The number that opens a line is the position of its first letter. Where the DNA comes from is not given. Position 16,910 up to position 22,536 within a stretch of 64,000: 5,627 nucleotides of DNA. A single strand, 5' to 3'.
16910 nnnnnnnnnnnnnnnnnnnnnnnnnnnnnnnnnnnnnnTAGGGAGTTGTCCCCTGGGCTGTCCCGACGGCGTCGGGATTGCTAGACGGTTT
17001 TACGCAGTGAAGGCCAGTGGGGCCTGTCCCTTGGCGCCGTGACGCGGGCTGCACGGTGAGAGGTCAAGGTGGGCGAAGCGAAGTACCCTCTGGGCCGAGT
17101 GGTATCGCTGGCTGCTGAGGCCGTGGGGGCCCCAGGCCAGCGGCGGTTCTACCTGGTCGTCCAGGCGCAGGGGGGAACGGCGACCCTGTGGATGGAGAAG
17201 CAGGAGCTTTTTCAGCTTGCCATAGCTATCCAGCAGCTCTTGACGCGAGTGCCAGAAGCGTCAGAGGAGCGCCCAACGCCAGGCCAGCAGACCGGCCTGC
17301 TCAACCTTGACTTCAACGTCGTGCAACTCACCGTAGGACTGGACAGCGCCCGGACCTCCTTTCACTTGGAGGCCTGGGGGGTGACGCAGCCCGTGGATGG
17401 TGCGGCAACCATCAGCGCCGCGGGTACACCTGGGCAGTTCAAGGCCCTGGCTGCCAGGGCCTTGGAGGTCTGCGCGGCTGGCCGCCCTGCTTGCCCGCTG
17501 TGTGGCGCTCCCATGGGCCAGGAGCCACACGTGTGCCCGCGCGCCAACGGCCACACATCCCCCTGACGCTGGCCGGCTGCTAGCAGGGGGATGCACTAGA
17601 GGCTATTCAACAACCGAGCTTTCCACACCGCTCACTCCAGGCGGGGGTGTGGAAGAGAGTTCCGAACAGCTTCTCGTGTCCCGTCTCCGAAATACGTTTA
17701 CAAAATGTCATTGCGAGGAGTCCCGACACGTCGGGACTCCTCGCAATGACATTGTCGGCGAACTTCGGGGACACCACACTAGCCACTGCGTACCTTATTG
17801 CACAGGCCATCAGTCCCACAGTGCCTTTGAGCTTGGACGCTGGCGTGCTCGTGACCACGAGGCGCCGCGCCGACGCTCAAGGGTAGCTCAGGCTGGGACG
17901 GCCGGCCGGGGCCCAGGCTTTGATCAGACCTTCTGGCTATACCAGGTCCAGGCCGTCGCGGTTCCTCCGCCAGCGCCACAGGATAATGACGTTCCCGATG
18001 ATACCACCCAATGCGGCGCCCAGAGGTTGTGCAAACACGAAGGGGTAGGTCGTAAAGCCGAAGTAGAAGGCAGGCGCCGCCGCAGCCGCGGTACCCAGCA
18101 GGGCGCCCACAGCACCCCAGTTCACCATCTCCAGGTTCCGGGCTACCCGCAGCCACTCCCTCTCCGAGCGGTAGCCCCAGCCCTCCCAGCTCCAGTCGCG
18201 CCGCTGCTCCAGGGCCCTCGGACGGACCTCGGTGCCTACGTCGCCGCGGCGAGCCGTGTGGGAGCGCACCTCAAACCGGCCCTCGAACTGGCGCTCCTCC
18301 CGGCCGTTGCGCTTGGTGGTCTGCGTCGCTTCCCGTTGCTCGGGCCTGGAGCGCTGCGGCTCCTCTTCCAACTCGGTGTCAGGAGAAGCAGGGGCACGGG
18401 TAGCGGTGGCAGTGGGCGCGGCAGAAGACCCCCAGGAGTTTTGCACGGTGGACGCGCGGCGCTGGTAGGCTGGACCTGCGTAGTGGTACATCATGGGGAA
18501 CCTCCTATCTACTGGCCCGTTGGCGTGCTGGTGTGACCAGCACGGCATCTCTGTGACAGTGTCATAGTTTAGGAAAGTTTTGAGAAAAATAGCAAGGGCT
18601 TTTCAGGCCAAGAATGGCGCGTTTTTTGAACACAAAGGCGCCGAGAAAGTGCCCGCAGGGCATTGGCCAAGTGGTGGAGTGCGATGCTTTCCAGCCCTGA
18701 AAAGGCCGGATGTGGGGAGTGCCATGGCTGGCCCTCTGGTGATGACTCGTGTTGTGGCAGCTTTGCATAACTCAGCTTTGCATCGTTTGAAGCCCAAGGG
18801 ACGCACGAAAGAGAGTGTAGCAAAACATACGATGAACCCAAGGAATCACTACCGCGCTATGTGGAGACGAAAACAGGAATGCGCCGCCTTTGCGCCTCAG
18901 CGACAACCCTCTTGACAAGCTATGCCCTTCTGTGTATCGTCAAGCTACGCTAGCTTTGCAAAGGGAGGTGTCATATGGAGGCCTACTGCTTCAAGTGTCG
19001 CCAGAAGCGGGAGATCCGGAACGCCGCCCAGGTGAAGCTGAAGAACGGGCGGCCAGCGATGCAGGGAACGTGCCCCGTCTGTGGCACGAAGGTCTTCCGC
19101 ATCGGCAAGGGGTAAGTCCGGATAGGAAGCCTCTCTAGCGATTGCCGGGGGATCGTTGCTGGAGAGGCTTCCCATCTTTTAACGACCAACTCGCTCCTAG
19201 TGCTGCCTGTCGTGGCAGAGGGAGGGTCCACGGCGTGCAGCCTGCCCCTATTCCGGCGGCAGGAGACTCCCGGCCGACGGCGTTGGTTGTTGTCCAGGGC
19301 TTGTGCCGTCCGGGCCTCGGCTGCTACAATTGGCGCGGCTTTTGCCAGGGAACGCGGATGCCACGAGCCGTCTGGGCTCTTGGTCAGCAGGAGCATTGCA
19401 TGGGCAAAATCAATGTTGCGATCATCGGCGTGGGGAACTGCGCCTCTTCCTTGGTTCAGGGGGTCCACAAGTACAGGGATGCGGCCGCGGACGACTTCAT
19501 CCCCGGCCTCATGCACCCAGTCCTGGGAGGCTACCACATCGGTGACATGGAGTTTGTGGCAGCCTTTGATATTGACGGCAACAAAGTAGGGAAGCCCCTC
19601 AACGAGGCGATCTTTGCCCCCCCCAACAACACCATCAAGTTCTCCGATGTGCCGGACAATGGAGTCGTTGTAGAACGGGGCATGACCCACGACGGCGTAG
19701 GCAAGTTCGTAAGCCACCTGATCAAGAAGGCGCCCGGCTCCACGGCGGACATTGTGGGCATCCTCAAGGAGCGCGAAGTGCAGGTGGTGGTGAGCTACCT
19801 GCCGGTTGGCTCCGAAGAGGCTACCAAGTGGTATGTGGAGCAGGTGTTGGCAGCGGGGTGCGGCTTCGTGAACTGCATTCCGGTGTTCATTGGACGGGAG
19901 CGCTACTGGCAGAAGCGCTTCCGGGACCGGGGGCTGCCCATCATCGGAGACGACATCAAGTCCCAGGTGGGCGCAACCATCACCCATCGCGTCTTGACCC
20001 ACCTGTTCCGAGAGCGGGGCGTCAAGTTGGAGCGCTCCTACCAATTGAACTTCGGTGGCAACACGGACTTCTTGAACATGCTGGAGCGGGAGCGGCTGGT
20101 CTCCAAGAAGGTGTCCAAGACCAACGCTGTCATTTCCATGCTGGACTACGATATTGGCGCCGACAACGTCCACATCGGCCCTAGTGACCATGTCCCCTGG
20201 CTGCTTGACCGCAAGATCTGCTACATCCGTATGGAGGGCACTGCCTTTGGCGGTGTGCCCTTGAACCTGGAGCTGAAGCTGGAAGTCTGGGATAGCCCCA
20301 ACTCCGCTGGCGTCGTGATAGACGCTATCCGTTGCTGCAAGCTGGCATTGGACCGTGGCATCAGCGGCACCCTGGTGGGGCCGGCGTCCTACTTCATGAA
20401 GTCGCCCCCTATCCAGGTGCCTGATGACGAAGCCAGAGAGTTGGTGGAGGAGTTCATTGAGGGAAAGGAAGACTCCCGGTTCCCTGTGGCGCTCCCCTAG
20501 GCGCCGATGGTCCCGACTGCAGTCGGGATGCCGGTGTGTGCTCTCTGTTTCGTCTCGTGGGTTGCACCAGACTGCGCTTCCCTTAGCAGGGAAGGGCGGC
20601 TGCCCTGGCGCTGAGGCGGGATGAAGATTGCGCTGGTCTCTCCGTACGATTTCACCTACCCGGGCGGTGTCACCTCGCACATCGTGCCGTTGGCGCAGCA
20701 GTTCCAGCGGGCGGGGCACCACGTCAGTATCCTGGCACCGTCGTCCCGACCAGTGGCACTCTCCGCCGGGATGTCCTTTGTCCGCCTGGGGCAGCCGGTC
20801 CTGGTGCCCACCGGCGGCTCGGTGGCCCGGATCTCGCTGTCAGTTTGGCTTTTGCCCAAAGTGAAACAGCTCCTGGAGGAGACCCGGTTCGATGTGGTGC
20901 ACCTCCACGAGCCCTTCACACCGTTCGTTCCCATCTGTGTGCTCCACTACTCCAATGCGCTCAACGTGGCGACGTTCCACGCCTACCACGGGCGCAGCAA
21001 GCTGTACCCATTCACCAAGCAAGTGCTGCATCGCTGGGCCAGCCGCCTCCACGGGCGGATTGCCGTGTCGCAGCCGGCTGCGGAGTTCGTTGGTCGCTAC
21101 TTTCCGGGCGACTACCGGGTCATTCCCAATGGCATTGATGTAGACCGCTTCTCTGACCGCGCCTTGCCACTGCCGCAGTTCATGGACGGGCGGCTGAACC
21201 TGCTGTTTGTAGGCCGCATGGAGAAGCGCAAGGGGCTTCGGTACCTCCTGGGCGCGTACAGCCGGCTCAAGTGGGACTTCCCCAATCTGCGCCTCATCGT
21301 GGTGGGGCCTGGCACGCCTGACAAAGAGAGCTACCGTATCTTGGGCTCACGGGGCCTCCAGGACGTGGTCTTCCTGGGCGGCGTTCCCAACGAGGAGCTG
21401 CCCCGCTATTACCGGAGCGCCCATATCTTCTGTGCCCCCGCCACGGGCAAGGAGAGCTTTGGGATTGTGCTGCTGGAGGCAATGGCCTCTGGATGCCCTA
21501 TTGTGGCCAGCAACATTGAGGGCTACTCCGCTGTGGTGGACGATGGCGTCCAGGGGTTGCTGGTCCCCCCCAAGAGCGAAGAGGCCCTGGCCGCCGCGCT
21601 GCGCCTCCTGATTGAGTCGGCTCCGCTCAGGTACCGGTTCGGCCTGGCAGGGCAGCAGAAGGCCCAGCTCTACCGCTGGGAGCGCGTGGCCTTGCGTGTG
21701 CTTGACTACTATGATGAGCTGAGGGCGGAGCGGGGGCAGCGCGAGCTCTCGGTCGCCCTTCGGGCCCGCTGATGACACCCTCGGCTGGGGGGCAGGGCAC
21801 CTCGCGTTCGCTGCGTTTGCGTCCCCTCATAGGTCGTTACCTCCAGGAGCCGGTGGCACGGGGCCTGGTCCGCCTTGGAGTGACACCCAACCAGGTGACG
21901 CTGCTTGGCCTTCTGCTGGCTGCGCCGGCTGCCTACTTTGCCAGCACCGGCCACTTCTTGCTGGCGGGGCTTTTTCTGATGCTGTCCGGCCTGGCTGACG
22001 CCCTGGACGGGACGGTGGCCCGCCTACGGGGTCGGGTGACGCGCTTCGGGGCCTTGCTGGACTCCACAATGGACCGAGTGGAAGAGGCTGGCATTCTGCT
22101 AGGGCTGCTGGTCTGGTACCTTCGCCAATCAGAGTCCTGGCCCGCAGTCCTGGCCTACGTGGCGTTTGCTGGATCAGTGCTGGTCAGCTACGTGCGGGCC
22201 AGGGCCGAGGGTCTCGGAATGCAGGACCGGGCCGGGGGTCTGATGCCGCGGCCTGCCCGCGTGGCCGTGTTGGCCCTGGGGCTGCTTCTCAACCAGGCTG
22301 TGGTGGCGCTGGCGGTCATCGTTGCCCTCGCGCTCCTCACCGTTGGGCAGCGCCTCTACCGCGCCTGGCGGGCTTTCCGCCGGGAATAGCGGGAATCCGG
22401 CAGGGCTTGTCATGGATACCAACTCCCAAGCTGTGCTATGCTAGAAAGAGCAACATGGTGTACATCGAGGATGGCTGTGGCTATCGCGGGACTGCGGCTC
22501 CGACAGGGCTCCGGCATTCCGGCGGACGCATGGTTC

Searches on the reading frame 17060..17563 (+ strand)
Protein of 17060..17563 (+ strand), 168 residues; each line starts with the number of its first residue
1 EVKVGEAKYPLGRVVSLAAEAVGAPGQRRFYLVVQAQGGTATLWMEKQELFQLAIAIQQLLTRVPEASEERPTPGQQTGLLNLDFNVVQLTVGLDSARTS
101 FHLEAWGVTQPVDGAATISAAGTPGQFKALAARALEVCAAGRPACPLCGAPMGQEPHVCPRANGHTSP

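Call 10: search_protein_families(library=pfam, proteins=[window:17060-17563:+], max_evalue=0.001)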
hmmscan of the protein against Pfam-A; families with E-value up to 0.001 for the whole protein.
window:17060-17563:+ (168 aa): 1 family
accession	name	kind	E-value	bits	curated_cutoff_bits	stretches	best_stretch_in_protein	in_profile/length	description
PF11290.13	DUF3090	-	9.6e-28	97.6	27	1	16-159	8-170/170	Protein of unknown function (DUF3090)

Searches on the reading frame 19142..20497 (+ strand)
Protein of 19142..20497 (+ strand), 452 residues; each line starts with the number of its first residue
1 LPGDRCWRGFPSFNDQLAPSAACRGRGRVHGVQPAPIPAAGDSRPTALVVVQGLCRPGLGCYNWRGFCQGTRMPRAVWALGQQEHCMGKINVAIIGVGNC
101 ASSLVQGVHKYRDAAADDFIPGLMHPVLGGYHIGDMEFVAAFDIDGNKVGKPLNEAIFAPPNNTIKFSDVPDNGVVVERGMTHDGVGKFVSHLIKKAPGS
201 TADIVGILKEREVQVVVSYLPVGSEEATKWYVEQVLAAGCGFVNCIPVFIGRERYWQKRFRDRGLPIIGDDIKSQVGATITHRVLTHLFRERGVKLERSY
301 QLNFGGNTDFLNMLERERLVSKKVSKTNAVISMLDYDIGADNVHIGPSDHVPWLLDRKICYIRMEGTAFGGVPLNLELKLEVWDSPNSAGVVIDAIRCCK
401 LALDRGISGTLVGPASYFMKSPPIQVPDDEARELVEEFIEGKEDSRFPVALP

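Call 10: search_protein_families(library=pfam, proteins=[window:19142-20497:+], max_evalue=0.001)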
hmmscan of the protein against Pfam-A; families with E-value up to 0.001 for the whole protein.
window:19142-20497:+ (452 aa): 1 family
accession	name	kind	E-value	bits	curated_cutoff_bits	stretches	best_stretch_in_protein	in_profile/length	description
PF01658.22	Inos-1-P_synth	-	1.2e-35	122.3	27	1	277-385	1-107/107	Myo-inositol-1-phosphate synthase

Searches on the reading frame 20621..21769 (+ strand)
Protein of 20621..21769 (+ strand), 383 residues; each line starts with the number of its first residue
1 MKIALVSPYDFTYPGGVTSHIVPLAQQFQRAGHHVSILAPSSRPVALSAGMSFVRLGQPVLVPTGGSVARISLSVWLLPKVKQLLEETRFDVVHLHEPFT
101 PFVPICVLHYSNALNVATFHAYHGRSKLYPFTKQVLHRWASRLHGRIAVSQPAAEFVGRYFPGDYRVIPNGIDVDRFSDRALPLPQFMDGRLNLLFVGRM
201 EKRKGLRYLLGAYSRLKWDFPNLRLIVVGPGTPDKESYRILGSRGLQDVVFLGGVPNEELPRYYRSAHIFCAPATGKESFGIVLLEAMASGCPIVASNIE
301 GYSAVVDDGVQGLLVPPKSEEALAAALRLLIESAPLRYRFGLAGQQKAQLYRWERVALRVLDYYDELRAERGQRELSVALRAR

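Call 10: search_protein_families(library=pfam, proteins=[window:20621-21769:+], max_evalue=0.001)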
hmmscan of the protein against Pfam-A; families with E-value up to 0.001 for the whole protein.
window:20621-21769:+ (383 aa): 6 families
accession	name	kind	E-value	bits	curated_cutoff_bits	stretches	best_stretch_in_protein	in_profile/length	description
PF00534.26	Glycos_transf_1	-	1.2e-39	136.1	26.4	1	192-346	16-171/172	Glycosyl transferases group 1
PF13692.12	Glyco_trans_1_4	-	1.9e-36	125.9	27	1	193-332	3-141/142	Glycosyl transferases group 1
PF13439.12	Glyco_transf_4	-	1.9e-24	87.1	28.5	1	14-176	1-170/170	Glycosyltransferase Family 4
PF13579.12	Glyco_trans_4_4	-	9.2e-11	42.8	29.7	1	15-171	1-158/158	Glycosyl transferase 4-like domain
PF13524.12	Glyco_trans_1_2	-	1.5e-07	31.9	25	1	221-354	13-136/144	Glycosyl transferase-like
PF20706.3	GT4-conflict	-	6.2e-06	25.9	26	1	185-312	193-326/385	Family 4 Glycosyltransferase in conflict systems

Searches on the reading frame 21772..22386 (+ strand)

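Call 10: search_protein_families(library=pfam, proteins=[window:21772-22386:+], max_evalue=0.001)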
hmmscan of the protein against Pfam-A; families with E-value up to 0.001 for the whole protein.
window:21772-22386:+ (205 aa): 1 family
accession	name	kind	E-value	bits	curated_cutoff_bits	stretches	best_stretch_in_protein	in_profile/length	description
PF01066.26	CDP-OH_P_transf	-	4.9e-20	72.9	22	1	38-187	3-148/152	CDP-alcohol phosphatidyltransferase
